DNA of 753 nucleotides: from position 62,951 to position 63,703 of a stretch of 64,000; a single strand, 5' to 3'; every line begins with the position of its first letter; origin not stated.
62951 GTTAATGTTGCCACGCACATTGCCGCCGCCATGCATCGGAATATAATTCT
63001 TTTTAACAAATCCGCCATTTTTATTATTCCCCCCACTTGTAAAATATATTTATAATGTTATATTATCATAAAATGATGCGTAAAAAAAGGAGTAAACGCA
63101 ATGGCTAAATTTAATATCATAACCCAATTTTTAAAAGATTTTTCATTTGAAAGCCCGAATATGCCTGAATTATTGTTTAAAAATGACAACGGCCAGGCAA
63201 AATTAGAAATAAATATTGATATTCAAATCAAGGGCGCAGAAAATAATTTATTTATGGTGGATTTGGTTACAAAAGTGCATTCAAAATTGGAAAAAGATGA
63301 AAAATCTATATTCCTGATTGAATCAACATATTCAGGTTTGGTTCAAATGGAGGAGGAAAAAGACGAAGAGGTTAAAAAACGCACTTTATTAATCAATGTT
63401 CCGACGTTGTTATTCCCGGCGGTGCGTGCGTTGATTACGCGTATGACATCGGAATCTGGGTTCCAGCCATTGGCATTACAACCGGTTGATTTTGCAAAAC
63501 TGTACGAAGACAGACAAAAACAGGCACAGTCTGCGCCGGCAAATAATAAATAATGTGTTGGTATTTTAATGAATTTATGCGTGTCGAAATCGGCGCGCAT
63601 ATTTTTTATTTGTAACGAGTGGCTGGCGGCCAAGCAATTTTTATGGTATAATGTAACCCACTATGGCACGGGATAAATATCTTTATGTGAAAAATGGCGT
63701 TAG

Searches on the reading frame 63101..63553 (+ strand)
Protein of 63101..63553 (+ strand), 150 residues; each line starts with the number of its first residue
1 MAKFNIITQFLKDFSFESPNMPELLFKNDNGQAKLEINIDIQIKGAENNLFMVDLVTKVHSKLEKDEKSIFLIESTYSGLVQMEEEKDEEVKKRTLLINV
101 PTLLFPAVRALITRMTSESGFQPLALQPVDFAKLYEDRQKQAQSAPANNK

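Call 48: find_encoding_contigs(protein=window:63101-63553:+, flank=10000, max_places=2)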
Protein window:63101-63553:+ (150 aa): 23 contigs read that carry it; 2 places shown.
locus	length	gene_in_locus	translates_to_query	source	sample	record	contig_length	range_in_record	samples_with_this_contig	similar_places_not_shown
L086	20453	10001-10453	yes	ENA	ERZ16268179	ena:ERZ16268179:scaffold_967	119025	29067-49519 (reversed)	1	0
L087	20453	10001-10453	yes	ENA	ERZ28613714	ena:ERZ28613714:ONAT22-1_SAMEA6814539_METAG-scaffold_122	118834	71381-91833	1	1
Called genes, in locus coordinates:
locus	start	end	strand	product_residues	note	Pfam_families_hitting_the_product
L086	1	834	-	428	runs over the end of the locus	-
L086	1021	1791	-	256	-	PF03372:Exo_endo_phos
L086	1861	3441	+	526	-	PF00501:AMP-binding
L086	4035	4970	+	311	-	-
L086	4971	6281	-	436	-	PF10396:TrmE_N, PF12631:MnmE_helical, PF01926:MMR_HSR1, PF02421:FeoB_N, PF00350:Dynamin_N (faint)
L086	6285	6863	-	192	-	PF01330:RuvA_N, PF00633:HHH (faint), PF14520:HHH_5, PF07499:RuvA_C (weak)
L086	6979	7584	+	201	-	PF20772:TACO1_YebC_N, PF01709:Transcrip_reg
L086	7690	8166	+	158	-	PF02075:RuvC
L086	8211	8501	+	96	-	-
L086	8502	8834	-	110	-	PF05258:DciA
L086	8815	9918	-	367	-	PF03562:MltA, PF06725:3D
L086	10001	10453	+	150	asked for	PF02556:SecB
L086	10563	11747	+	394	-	PF07690:MFS_1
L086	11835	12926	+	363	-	PF00154:RecA_N, PF08423:Rad51 (weak), PF06745:ATPase (weak), PF01637:ATPase_2 (weak), PF27531:MT3502_N (weak), PF21096:RecA_C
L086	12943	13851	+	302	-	PF05704:Caps_synth, PF04488:Gly_transf_sug (weak)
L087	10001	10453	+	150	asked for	PF02556:SecB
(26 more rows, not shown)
